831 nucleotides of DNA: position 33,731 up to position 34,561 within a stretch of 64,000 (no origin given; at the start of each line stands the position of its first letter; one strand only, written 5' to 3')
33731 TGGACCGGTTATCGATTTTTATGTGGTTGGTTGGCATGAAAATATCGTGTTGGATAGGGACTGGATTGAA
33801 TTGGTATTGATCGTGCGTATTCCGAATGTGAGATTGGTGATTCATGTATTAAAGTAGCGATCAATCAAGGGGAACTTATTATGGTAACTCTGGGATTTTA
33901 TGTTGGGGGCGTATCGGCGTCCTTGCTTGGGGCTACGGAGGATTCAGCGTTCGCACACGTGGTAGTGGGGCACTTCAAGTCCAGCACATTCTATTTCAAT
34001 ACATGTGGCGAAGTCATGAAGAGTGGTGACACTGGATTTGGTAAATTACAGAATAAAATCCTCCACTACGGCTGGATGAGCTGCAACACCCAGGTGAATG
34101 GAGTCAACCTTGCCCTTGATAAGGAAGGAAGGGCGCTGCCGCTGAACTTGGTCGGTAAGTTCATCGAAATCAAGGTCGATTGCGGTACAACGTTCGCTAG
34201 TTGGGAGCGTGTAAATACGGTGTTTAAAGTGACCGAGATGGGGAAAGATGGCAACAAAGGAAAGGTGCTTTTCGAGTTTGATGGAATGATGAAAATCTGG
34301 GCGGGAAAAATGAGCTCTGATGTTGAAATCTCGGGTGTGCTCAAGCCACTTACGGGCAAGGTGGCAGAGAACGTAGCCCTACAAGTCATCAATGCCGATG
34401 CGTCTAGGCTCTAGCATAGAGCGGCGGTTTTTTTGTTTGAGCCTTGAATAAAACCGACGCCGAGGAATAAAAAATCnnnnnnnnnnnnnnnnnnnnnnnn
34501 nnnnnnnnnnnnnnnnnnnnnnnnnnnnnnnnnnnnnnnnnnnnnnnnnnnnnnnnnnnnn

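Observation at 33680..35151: AT-rich islet with two orphan ORFs occupies the vgrG/effector position downstream of clpV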

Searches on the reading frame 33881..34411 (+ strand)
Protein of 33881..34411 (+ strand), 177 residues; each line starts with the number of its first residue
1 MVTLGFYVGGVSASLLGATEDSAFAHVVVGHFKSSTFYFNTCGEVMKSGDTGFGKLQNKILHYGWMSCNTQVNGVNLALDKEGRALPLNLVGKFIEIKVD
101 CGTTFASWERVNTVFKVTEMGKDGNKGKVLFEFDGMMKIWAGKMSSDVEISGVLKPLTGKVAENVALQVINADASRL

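Call 4: search_protein_families(library=pfam, proteins=[window:33881-34411:+], max_evalue=1)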
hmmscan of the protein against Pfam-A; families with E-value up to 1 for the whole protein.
window:33881-34411:+ (177 aa): 0 families

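Call 5: search_protein_families(library=ncbifam, proteins=[window:33881-34411:+], max_evalue=1)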
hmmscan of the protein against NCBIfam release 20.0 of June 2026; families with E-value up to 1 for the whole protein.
window:33881-34411:+ (177 aa): 0 families

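Call 11: find_homologous_proteins(query=window:33881-34411:+, max_evalue=0.001)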
Query window:33881-34411:+ (177 aa): 4 proteins with E <= 0.001 among 50 candidates.
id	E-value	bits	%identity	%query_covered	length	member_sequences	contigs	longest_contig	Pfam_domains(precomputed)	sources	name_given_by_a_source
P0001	7.2e-93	327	100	82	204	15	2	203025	-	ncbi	ncbi:MAG: hypothetical protein R3F36_04755 [Candidatus Competibacteraceae bacterium]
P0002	4.4e-90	318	82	98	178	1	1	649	-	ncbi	-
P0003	9.7e-65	236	61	100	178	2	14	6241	-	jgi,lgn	jgi:hypothetical protein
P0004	7.3e-53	197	55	98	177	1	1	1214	-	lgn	-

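Call 14: find_encoding_contigs(protein=P0003, flank=6000, max_places=6)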
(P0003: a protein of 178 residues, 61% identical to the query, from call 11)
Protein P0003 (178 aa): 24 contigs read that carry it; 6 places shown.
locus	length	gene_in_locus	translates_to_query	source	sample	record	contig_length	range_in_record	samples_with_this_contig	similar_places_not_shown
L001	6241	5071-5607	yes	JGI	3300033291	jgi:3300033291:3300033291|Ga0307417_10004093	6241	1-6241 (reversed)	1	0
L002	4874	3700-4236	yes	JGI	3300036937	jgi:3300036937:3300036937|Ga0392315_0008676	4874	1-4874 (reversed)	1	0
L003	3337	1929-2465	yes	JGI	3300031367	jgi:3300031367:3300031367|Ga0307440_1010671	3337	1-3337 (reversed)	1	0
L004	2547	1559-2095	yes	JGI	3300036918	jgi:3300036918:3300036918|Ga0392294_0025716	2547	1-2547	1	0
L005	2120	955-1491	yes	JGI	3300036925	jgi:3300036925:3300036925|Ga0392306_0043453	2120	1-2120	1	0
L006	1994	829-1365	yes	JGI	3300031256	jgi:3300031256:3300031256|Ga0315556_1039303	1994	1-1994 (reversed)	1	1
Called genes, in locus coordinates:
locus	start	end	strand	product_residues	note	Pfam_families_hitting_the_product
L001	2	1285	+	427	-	?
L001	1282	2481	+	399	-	PF00072:Response_reg, PF08668:HDOD, PF01966:HD (faint)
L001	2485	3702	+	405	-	PF00072:Response_reg, PF13487:HD_5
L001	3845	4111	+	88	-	-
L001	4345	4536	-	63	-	-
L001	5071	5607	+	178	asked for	-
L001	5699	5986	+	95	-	PF05598:DUF772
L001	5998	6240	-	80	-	?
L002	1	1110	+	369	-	PF00072:Response_reg, PF08668:HDOD, PF01966:HD (weak)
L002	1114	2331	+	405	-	PF00072:Response_reg, PF13487:HD_5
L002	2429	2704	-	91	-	-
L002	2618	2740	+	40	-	-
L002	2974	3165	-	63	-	-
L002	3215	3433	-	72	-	-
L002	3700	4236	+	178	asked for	-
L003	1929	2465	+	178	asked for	-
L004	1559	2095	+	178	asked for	-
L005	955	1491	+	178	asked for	-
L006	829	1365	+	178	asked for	-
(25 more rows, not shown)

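Call 16: find_encoding_contigs(protein=P0001, flank=8000, max_places=4)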
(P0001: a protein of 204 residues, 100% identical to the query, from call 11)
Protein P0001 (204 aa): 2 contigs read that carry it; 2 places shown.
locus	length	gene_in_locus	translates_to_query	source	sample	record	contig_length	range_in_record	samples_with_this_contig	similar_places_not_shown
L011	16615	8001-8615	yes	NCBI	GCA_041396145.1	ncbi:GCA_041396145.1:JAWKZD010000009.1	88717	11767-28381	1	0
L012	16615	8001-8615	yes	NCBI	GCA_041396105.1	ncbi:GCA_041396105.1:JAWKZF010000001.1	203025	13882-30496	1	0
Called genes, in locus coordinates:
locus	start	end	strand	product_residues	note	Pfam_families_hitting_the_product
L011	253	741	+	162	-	PF05638:T6SS_HCP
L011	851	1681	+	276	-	PF14559:TPR_19, PF07024:ImpE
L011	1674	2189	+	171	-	PF04965:GPW_gp25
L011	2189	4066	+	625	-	PF05947:T6SS_TssF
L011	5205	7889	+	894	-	PF02861:Clp_N (weak), PF13191:AAA_16, PF23569:NBD_SMAX1 (weak), PF00004:AAA, PF17871:AAA_lid_9, PF07724:AAA_2, PF07728:AAA_5, PF10431:ClpB_D2-small, +10 more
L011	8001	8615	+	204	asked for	-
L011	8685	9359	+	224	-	PF21784:Bflower (weak)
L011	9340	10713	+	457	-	PF13432:TPR_16, PF25063:ARM_TT21_C, PF00515:TPR_1, PF07719:TPR_2, PF13414:TPR_11, PF13432:TPR_16, PF13424:TPR_12, PF13432:TPR_16, +33 more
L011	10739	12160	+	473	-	PF14559:TPR_19, PF13432:TPR_16, PF13414:TPR_11, PF13432:TPR_16, PF13489:Methyltransf_23, PF08241:Methyltransf_11, PF08242:Methyltransf_12, PF13649:Methyltransf_25, +20 more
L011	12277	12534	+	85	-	PF00550:PP-binding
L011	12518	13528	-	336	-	PF00561:Abhydrolase_1, PF12146:Hydrolase_4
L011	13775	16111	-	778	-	PF22019:GlgB_N, PF02922:CBM_48, PF00128:Alpha-amylase, PF02806:Alpha-amylase_C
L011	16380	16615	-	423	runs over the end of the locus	PF07992:Pyr_redox_2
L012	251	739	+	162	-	PF05638:T6SS_HCP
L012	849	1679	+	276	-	PF14559:TPR_19, PF07024:ImpE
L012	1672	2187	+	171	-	PF04965:GPW_gp25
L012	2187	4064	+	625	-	PF05947:T6SS_TssF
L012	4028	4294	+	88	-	PF06996:T6SS_TssG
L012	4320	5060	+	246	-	PF06996:T6SS_TssG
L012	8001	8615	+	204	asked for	-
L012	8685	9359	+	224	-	PF21784:Bflower (weak)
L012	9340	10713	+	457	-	PF13432:TPR_16, PF25063:ARM_TT21_C, PF00515:TPR_1, PF07719:TPR_2, PF13414:TPR_11, PF13432:TPR_16, PF13424:TPR_12, PF13432:TPR_16, +33 more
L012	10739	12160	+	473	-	PF14559:TPR_19, PF13432:TPR_16, PF13414:TPR_11, PF13432:TPR_16, PF13489:Methyltransf_23, PF08241:Methyltransf_11, PF08242:Methyltransf_12, PF13649:Methyltransf_25, +20 more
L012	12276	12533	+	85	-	PF00550:PP-binding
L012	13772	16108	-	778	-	PF22019:GlgB_N, PF02922:CBM_48, PF00128:Alpha-amylase, PF02806:Alpha-amylase_C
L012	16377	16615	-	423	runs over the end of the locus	PF07992:Pyr_redox_2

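Call 35: predict_structure(alignment_id=A1)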
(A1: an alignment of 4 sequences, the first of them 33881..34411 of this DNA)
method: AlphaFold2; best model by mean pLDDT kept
length: 177 residues; sequences in the alignment: 4
mean_pLDDT: 38.9   pTM: 0.36
mean pLDDT of the five models: 38.9, 38.1, 38.1, 36.4, 36.4
residues with pLDDT >= 90: 0; 70-90: 0; 50-70: 27; < 50: 150
segments of 3 or more residues with pLDDT < 50: 1-94, 97-109, 138-177
pLDDT, mean of each block of 10 residues (from residue 1): 32 29 40 42 34 23 31 38 42 48 42 54 54 51 38 43 29 27
secondary structure, 60 per line:
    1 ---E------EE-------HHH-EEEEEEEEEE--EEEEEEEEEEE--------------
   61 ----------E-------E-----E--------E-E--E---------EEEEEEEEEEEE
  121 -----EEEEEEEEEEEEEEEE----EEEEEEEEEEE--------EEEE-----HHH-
elements in order: E24-33 E36-46 E109-120 E126-141 E146-156 E165-168

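Call 37: search_protein_families(library=pfam, proteins=[L001:5699-5983:+, L001:3845-4108:+], max_evalue=0.1)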
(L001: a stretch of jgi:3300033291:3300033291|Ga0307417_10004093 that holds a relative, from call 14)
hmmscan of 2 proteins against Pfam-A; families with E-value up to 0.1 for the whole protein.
L001:5699-5983:+ (95 aa): 1 family
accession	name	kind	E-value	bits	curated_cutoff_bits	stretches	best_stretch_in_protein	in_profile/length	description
PF05598.16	DUF772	-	3.3e-11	43.5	23.1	1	50-94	1-46/74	Transposase domain (DUF772)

L001:3845-4108:+ (88 aa): 0 families

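Call 42: search_protein_representatives(alignment_id=A1)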
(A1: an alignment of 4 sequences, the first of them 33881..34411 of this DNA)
Query: 4 sequences, 177 profile positions. Proteins with E-value up to 0.001 (for the whole library): 7; up to 1e-10: 6; up to 1e-30: 5. The best 7 are listed.
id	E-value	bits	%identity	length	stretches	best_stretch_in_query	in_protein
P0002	1.8e-98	343.5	-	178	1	2-177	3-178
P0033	5.7e-42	159.5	-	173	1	1-170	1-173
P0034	8.3e-37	142.7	-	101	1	79-176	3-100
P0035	2.3e-35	138.0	-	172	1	1-163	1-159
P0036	3.0e-32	127.9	-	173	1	1-168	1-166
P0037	4.9e-20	88.1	-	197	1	12-163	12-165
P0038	2.2e-04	37.1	-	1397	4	110-137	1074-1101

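Call 45: find_homologous_proteins(query=A4, max_evalue=0.01)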
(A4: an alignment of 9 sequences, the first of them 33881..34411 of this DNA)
Query A4 (9 sequences) (177 aa, profile of the alignment): 9 proteins with E <= 0.01 among 3791 candidates.
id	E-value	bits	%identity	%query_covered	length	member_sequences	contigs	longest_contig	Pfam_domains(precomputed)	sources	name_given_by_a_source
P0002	2.3e-80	286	82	98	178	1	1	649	-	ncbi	-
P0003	7.6e-78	278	61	100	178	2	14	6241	-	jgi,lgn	jgi:hypothetical protein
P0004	5.0e-77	275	55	98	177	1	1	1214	-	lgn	-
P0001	1.6e-68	248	100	82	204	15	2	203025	-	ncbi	ncbi:MAG: hypothetical protein R3F36_04755 [Candidatus Competibacteraceae bacterium]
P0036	1.5e-66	241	39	90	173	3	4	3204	-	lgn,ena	-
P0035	4.0e-65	237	43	97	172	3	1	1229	-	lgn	-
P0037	1.4e-64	235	38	65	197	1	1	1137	-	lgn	-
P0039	1.2e-58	215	39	86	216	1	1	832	-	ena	-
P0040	2.3e-50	189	35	93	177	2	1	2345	-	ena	-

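Call 46: search_solved_structures(query=A4, max_evalue=10, show_alignments=2)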
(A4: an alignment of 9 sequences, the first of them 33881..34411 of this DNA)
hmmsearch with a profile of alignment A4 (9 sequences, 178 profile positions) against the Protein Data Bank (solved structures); distinct sequences matched with E-value up to 10: 0.

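Call 47: find_encoding_contigs(protein=P0036, flank=5000, max_places=4)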
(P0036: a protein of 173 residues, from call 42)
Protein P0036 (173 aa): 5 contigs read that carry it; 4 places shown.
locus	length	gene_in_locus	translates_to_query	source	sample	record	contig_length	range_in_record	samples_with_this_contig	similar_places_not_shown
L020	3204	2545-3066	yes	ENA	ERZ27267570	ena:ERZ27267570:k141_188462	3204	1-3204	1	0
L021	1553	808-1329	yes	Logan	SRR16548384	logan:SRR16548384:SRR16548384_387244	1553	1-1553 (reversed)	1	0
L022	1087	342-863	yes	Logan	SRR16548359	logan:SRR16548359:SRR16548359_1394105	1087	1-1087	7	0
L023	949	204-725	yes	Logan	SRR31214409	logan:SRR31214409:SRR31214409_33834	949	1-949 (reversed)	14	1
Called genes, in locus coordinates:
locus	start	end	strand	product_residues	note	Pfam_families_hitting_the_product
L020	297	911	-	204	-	PF01794:Ferric_reduct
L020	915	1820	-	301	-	PF00174:Oxidored_molyb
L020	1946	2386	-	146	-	PF02502:LacAB_rpiB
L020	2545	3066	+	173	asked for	-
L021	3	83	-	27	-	?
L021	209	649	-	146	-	PF02502:LacAB_rpiB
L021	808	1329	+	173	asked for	-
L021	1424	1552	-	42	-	?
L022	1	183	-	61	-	?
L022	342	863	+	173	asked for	-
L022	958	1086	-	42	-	?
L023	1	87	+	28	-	?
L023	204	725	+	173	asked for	-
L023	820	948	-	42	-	?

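Call 48: find_encoding_contigs(protein=P0040, flank=5000, max_places=3)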
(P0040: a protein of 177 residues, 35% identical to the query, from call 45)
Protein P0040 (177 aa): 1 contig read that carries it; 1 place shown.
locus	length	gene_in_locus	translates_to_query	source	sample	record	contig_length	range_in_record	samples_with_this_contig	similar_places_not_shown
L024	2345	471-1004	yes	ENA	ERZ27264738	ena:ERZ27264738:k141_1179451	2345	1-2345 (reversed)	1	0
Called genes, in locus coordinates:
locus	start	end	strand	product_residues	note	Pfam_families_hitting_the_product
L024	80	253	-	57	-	-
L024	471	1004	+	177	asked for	-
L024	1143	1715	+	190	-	PF13560:HTH_31, PF01381:HTH_3, PF07883:Cupin_2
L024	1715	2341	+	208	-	PF01810:LysE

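Call 57: search_protein_families(library=padloc, proteins=[window:33881-34411:+], max_evalue=1)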
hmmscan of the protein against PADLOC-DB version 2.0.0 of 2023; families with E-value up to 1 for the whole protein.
window:33881-34411:+ (177 aa): 0 families

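Call 59: search_protein_families(library=phrogs, proteins=[window:33881-34411:+], max_evalue=0.1)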
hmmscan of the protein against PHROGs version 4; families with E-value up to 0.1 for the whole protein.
window:33881-34411:+ (177 aa): 0 families

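Call 76: find_related_loci(query=A1, collection=genome_contigs, flank=10000)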
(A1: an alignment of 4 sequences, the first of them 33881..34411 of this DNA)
Query A1 (177 aa) in genome_contigs; peptide patterns used: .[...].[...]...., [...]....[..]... (x = any residue, [..] = any of these).
53 stretches matched a pattern; 1 encode a relative of the query (tblastn E <= 1e-3); 1 distinct loci.
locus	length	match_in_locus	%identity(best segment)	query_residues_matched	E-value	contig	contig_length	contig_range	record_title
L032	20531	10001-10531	100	1-177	3e-119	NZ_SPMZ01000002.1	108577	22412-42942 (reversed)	Candidatus Competibacter phosphatis strain SBR_G GAO5_binned_c2, whole genome shotgun sequence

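Call 77: find_related_loci(query=A1, collection=viral_contigs, flank=5000)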
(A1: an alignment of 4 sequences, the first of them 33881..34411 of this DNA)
Query A1 (177 aa) in viral_contigs; peptide patterns used: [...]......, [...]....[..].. (x = any residue, [..] = any of these).
24 stretches matched a pattern, but none encodes a relative of the query by tblastn (E <= 1e-3).

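Call 78: find_related_loci(query=A1, collection=metagenome_contigs, flank=10000)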
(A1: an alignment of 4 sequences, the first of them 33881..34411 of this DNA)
Query A1 (177 aa) in metagenome_contigs; peptide patterns used: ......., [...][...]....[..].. (x = any residue, [..] = any of these).
93 stretches matched a pattern; 2 encode a relative of the query (tblastn E <= 1e-3); 2 distinct loci.
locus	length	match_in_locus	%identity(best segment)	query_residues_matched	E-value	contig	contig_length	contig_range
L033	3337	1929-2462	61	1-177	1e-73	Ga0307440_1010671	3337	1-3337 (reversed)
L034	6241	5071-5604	61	1-177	2e-73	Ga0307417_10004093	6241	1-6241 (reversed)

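Call 92: search_dna_similar(query=window:33881-34411:+, collection=plasmids, mode=protein, max_evalue=0.01)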
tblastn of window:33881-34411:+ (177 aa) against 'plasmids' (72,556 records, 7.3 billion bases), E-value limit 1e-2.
No match.

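Call 93: search_dna_similar(query=window:33881-34411:+, collection=phages, mode=protein, max_evalue=0.01)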
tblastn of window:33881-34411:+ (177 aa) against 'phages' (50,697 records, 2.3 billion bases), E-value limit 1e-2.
No match.

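Call 100: fold_search(model_id=the predicted structure, library=pdb)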
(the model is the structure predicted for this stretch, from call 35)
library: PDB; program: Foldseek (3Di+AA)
matches with E <= 10: 119; with E <= 0.001: 0
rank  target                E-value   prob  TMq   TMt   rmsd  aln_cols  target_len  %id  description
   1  4r4u_A                3.3e-01  0.13  0.22  0.16  20.4       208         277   13  Crystal structure of acyl-CoA thioesterase tesB from Yersinia pestis in complex with coenzyme A (released 2015-04-15)
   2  2mzv_MODEL_1_A        3.9e-01  0.07  0.16  0.15  19.8       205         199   10  Resonance assignments and secondary structure of a phytocystatin from Sesamum indicum (released 2016-03-02)
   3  4u3m_c1               4.8e-01  0.06  0.15  0.15  20.8       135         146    9  Crystal structure of Anisomycin bound to the yeast 80S ribosome (released 2014-10-22)
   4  7syg_M                7.1e-01  0.06  0.15  0.17  21.7       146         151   10  Structure of the HCV IRES binding to the 40S ribosomal subunit, closed conformation. Structure 1(delta dII) (released 2022-07-13)
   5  8on4                  1.2e+00  0.07  0.21  0.19  21.2       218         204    8  Structure of the C-terminal domains of the Bdellovibrio bacteriovorus Bd1334 fibre (released 2023-10-25)
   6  1c8u_A                1.2e+00  0.06  0.21  0.15  19.9       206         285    8  CRYSTAL STRUCTURE OF THE E.COLI THIOESTERASE II, A HOMOLOGUE OF THE HUMAN NEF-BINDING ENZYME (released 2000-07-14)
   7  8vvt_LB               1.4e+00  0.04  0.15  0.18  21.1       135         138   10  Mammalian ribosomes bound to Anisomycin in the rotated conformation (released 2025-07-30)
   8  4o7j_B                1.4e+00  0.06  0.16  0.18  11.1       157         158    7  Crystal structure of CarG (released 2014-03-12)
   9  8oml_B                1.5e+00  0.02  0.15  0.09  24.1       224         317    7  Crystal structure of Bdellovibrio bacteriovorus Bd1334 C-terminal domains (released 2023-10-25)
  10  7o7y_Ak               1.6e+00  0.05  0.16  0.17  13.6       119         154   13  Rabbit 80S ribosome stalled close to the mutated SARS-CoV-2 slippery site by a pseudoknot (high resolution) (released 2021-06-02)
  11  8ij5_E                1.9e+00  0.06  0.22  0.10  14.6       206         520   11  Cryo-EM structure of Integrin AVB3 (released 2024-02-28)
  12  9spi_SL               1.9e+00  0.03  0.16  0.17  20.9       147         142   14  CRYO-EM STRUCTURE OF HUMAN 80S RIBOSOME WITH A/P/E-SITE TRNA AND MRNA CONTAINING URIDINE (released 2026-01-21)
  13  8bn3_C1               2.0e+00  0.03  0.14  0.16  20.6       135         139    9  Yeast 80S, ES7s delta, eIF5A, Stm1 containing (released 2024-01-10)
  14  8oml_A                2.0e+00  0.02  0.14  0.08  24.2       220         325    8  Crystal structure of Bdellovibrio bacteriovorus Bd1334 C-terminal domains (released 2023-10-25)
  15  6ybw_B                2.1e+00  0.03  0.15  0.17  21.1       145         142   12  Structure of a human 48S translational initiation complex - 40S body (released 2020-09-16)
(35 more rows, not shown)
